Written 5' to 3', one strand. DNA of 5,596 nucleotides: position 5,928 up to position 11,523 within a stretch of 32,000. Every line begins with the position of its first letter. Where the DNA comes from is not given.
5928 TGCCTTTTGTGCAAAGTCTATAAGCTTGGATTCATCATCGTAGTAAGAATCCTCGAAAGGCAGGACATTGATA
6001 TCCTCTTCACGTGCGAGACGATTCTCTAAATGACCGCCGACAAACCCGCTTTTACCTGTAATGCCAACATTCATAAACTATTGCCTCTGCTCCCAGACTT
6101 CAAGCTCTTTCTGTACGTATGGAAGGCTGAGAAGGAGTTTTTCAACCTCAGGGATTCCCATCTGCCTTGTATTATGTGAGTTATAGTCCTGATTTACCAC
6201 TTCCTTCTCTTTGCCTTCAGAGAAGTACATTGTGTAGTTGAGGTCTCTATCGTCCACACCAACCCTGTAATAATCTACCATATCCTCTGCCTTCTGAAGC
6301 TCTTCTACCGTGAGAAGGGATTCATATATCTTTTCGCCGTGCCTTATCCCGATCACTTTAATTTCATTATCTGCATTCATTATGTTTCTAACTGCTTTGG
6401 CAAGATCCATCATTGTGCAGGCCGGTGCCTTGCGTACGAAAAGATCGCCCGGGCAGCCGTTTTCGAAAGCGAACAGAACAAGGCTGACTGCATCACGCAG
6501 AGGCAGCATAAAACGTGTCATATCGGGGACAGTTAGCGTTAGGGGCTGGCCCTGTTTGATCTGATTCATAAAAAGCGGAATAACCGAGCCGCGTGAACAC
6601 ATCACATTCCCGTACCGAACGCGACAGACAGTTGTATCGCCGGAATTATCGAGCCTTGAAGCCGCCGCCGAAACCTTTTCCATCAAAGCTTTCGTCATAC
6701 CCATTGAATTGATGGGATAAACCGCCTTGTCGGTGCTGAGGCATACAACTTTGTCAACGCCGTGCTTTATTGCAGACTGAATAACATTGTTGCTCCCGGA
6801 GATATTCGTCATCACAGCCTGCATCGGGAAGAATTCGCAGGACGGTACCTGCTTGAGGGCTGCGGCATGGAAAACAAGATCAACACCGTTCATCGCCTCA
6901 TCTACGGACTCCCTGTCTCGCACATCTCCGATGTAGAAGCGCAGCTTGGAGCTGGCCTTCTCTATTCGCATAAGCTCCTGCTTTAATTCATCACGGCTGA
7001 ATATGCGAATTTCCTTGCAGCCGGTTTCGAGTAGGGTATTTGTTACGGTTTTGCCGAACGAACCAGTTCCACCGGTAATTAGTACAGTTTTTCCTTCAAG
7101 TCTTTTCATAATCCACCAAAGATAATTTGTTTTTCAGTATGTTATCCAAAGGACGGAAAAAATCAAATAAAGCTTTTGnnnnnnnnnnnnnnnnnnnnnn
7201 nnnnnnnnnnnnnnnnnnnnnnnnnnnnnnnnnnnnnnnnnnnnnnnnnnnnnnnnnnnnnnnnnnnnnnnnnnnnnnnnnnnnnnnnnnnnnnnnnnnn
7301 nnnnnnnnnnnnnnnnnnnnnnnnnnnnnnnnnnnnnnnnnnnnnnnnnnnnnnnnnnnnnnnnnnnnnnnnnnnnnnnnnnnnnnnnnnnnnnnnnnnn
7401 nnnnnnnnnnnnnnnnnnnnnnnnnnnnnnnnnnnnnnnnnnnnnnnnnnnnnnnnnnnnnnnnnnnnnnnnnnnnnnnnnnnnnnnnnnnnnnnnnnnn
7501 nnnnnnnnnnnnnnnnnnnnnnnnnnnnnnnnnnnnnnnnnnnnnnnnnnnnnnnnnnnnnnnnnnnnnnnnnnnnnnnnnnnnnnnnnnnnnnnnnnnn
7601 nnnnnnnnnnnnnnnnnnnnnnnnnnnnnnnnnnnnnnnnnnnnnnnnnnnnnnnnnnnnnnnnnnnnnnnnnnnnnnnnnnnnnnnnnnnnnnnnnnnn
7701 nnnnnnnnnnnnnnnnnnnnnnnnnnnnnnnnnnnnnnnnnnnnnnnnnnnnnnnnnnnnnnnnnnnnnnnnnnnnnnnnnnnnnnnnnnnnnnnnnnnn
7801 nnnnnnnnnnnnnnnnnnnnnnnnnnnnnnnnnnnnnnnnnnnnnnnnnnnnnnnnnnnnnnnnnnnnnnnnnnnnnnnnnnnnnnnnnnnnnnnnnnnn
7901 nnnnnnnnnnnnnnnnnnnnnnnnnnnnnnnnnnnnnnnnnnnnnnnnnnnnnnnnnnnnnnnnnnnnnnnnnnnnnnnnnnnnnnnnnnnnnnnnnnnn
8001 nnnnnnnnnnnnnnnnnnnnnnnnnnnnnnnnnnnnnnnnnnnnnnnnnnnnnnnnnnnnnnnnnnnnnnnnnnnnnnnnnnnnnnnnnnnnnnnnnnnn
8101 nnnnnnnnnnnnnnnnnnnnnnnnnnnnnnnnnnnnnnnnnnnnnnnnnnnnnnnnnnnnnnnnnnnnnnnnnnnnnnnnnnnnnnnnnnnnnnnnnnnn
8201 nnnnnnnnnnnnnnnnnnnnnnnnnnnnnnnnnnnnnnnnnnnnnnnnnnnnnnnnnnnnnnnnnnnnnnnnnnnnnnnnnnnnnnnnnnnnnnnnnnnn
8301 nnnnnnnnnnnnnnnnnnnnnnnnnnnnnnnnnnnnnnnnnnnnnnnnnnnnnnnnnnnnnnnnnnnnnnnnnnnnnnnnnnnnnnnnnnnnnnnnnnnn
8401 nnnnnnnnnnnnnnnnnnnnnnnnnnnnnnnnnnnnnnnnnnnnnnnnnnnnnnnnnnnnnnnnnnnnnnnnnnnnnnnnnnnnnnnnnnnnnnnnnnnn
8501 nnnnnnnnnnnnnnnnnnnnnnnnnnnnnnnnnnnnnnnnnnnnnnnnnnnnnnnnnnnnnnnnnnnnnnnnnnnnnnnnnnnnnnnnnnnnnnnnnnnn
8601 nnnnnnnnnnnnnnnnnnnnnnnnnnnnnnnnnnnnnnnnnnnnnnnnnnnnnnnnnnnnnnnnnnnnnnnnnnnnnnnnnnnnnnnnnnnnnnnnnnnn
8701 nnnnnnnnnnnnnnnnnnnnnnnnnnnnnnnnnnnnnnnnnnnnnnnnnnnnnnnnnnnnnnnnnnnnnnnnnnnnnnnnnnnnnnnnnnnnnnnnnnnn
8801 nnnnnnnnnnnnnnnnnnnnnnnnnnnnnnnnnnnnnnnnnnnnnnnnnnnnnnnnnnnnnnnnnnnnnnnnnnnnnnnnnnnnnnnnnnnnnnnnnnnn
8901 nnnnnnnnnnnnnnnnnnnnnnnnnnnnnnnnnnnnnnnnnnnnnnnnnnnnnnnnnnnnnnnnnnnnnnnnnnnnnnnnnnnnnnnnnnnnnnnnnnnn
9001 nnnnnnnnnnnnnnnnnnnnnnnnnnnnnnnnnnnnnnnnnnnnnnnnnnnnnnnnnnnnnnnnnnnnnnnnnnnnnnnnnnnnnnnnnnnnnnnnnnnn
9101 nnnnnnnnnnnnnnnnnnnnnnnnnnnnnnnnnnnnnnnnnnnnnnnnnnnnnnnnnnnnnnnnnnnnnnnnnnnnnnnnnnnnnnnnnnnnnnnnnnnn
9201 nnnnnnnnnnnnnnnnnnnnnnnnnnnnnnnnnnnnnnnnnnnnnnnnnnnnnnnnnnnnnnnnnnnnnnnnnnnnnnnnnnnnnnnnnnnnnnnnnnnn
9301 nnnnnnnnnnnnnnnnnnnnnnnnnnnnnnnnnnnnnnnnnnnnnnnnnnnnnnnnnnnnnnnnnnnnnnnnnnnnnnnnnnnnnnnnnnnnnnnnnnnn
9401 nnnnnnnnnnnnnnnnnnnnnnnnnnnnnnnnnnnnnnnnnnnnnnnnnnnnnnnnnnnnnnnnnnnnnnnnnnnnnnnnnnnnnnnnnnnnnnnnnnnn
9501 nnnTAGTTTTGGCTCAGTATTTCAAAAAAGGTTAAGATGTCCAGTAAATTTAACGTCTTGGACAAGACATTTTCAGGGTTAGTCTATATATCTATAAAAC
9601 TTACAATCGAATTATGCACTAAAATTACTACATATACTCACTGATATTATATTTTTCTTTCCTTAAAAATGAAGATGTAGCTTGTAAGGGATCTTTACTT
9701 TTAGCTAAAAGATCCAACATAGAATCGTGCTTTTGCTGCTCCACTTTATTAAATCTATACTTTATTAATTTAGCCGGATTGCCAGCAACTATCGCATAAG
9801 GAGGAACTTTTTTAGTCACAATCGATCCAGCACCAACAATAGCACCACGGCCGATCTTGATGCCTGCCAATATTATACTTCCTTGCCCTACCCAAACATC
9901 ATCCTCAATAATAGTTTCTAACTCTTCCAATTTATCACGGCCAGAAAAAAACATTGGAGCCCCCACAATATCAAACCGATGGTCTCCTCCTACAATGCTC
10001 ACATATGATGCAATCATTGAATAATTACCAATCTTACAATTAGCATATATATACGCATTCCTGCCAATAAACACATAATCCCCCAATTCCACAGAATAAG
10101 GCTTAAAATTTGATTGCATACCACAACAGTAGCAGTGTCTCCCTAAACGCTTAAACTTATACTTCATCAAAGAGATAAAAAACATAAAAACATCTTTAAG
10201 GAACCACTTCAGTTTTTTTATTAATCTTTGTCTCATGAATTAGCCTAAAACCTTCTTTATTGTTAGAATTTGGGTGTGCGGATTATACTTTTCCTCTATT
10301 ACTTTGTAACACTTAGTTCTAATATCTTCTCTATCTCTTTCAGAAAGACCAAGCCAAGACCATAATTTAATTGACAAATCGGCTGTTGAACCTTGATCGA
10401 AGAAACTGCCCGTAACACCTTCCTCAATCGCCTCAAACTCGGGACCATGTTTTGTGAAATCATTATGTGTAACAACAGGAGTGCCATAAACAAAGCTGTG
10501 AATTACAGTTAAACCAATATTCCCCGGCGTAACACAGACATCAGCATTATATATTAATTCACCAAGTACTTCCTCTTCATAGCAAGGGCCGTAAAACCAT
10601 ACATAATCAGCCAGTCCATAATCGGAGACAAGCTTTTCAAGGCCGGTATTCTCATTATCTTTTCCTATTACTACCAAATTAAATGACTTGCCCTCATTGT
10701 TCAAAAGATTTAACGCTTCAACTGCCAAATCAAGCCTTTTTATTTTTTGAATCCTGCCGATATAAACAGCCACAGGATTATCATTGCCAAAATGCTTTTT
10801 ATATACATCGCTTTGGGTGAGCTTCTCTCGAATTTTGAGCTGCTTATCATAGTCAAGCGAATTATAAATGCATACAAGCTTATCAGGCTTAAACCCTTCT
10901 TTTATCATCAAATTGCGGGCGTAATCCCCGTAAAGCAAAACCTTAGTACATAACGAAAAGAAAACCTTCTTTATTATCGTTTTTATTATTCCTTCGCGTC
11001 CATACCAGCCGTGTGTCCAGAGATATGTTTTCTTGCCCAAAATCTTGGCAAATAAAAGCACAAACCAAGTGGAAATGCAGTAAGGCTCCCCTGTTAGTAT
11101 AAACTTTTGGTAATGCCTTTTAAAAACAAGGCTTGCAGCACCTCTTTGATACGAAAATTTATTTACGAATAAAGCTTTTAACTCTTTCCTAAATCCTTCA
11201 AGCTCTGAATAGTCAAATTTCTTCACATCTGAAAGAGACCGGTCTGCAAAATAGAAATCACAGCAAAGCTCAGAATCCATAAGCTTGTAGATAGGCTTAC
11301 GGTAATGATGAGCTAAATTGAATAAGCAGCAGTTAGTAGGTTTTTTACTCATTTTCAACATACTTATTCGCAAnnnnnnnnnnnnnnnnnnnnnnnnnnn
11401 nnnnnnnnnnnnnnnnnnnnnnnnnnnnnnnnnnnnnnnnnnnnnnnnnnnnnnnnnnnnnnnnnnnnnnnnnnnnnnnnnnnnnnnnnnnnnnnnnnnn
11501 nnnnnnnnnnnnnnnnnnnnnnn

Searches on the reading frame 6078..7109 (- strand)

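Call 9: search_protein_families(library=pfam, proteins=[window:6078-7109:-], max_evalue=0.00001)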
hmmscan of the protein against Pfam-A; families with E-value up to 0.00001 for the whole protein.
window:6078-7109:- (343 aa): 10 families
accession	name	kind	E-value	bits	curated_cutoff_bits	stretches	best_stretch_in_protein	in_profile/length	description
PF02719.21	Polysacc_synt_2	-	3.8e-101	338.6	20.2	1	9-283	1-291/293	Polysaccharide biosynthesis protein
PF01370.27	Epimerase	-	3e-22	79.7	20.9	1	9-217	1-227/240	NAD dependent epimerase/dehydratase family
PF01073.25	3Beta_HSD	-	1.2e-18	67.6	22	1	10-132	1-122/280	3-beta hydroxysteroid dehydrogenase/isomerase family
PF08485.16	Polysacc_syn_2C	-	1.9e-18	66.4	25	1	286-333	1-48/48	Polysaccharide biosynthesis protein C-terminal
PF16363.11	GDP_Man_Dehyd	-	1.7e-12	47.9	27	1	10-127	1-130/332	GDP-mannose 4,6 dehydratase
PF13460.12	NAD_binding_10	-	2.5e-12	47.5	27.2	1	13-156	1-134/184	NAD(P)H-binding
PF05368.20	NmrA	-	3.2e-11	43.8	27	1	7-257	3-216/298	NmrA-like family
PF08659.16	KR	-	6e-09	36.5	22.6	1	8-83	2-89/180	KR domain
PF04321.23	RmlD_sub_bind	-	7.2e-09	35.6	27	1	8-128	2-103/287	RmlD substrate binding domain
PF00106.31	adh_short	-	3.8e-07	30.2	26.6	1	7-85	1-87/195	short chain dehydrogenase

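Call 54: search_protein_families(library=ncbifam, proteins=[window:6078-7109:-], max_evalue=0.00001)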
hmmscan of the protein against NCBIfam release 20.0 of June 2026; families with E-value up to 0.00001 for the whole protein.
window:6078-7109:- (343 aa): 24 families
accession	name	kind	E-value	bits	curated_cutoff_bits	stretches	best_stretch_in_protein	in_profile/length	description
TIGR04130.1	FnlA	equivalog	6e-133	442.9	730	1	5-333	3-332/337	UDP-N-acetylglucosamine 4,6-dehydratase/5-epimerase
TIGR03589.1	PseB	equivalog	8.5e-96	320.7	407.75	1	4-313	2-310/324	UDP-N-acetylglucosamine 4,6-dehydratase (inverting)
TIGR04180.1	EDH_00030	hypoth_equivalog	5.4e-21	74.9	475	1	9-250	1-262/297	NAD-dependent 4,6-dehydratase LegB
TIGR03466.1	HpnA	hypoth_equivalog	1.9e-16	59.9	367.65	1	8-128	2-115/327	hopanoid-associated sugar epimerase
NF041293.1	G6PDh_Azf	equivalog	1.2e-14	54.4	400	1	7-133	3-122/252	NAD-dependent glucose-6-phosphate dehydrogenase Azf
TIGR01179.1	galE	equivalog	8.5e-14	51.1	262.3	1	9-141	2-150/332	UDP-glucose 4-epimerase GalE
NF052578.1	StrlDmthSdmBMthl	equivalog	1.3e-12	48.2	600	1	8-137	2-123/328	sterol demethylase protein SdmB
NF042423.1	oxyalk_red_Shew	equivalog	8.1e-12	44.8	580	1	7-128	9-120/331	2-alkyl-3-oxoalkanoate reductase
TIGR02622.1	CDP_4_6_dhtase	equivalog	1.4e-11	44.1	278.45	1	5-129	3-132/352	CDP-glucose 4,6-dehydratase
NF042422.1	oxyalk_red_OleD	equivalog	1.6e-11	44.2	580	1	9-129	3-113/329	2-alkyl-3-oxoalkanoate reductase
TIGR01181.1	dTDP_gluc_dehyt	equivalog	5.7e-09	35.5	365.1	1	9-131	2-129/321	dTDP-glucose 4,6-dehydratase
TIGR02197.1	heptose_epim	equivalog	1.4e-07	31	274.6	1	9-254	1-270/316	ADP-glyceromanno-heptose 6-epimerase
NF045894.1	PKS_plus_SDR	equivalog_domain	1.7e-07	29.2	1740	1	7-152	1158-1318/1515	type I polyketide synthase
NF007956.0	PRK10675.1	subfamily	2e-07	30.5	394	1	8-131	2-128/338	UDP-glucose 4-epimerase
NF004847.0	PRK06198.1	subfamily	6.2e-07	28.9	240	1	2-80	3-83/269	oxidoreductase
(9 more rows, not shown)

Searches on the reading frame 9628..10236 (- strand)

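Call 9: search_protein_families(library=pfam, proteins=[window:9628-10236:-], max_evalue=0.00001)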
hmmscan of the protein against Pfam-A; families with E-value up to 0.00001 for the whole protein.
window:9628-10236:- (202 aa): 2 families
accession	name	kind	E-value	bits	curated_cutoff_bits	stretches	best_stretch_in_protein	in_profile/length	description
PF00132.30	Hexapep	-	1.1e-17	63.4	27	2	108-142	2-36/36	Bacterial transferase hexapeptide (six repeats)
PF14602.12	Hexapep_2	-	2.8e-09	37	27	1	108-142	2-34/34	Hexapeptide repeat of succinyl-transferase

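Call 71: search_protein_families(library=ncbifam, proteins=[window:9628-10236:-], max_evalue=1e-10)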
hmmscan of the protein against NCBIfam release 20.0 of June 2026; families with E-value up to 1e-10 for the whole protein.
window:9628-10236:- (202 aa): 29 families (the best 25 are shown)
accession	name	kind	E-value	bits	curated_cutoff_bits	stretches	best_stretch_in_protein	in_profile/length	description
TIGR03308.1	phn_thr-fam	hypoth_equivalog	2.4e-25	89.6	201.65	1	107-165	108-166/204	phosphonate metabolim protein, transferase hexapeptide repeat family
NF000311.1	Vat_ABCDEFH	equivalog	2.1e-23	82.9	300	1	107-168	110-171/201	Vat family streptogramin A O-acetyltransferase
NF000490.1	chloram_CatB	equivalog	9.7e-23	80.6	350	1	106-168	109-171/210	type B chloramphenicol O-acetyltransferase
NF000097.1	stregram_VatC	exception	6.3e-21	75.2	425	1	107-165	118-176/212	streptogramin A O-acetyltransferase Vat(C)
NF007240.0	PRK09677.1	equivalog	9.9e-21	74.1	243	1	48-161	71-184/192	putative lipopolysaccharide biosynthesis O-acetyl transferase WbbJ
TIGR03532.1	DapD_Ac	equivalog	1.9e-20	73.5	231.75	1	109-171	162-223/231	2,3,4,5-tetrahydropyridine-2,6-dicarboxylate N-acetyltransferase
NF033468.1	stregram_VatI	exception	2.6e-20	73.1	415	1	107-165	112-170/208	streptogramin A O-acetyltransferase Vat(I)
NF000101.1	stregram_VatA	exception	7e-20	71.6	450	1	109-163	120-174/219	streptogramin A O-acetyltransferase Vat(A)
NF007797.0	PRK10502.1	subfamily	7.8e-20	71.3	192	1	46-163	70-181/183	WcaF family extracellular polysaccharide biosynthesis acetyltransferase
NF000504.1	stregram_VatH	exception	1.4e-18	67.5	475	1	107-168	117-178/216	streptogramin A O-acetyltransferase Vat(H)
TIGR03570.1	NeuD_NnaD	subfamily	1.8e-18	66.9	160.8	1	109-156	155-202/202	NeuD/PglB/VioB family sugar acetyltransferase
NF000020.1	stregram_VatE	exception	7e-18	65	450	1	107-164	115-172/214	streptogramin A O-acetyltransferase Vat(E)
NF000111.1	stregram_VatD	exception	1.4e-17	64.2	400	1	67-164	61-170/209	streptogramin A O-acetyltransferase Vat(D)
NF000147.1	stregram_VatF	exception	2.4e-17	63.2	400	1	100-164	112-177/221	streptogramin A O-acetyltransferase Vat(F)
NF058585.1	HptprglPActTf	PfamEq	3.9e-17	62.3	300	1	108-170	107-169/172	heptaprenylglyceryl phosphate O-acetyltransferase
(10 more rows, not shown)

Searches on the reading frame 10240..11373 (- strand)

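Call 9: search_protein_families(library=pfam, proteins=[window:10240-11373:-], max_evalue=0.00001)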
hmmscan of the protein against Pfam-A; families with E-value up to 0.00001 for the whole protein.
window:10240-11373:- (377 aa): 2 families
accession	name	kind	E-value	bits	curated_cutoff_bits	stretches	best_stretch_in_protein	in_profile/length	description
PF00534.26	Glycos_transf_1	-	1.8e-19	70.4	26.4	1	195-351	11-165/172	Glycosyl transferases group 1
PF13692.12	Glyco_trans_1_4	-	1.1e-15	58.6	27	1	200-335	2-134/142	Glycosyl transferases group 1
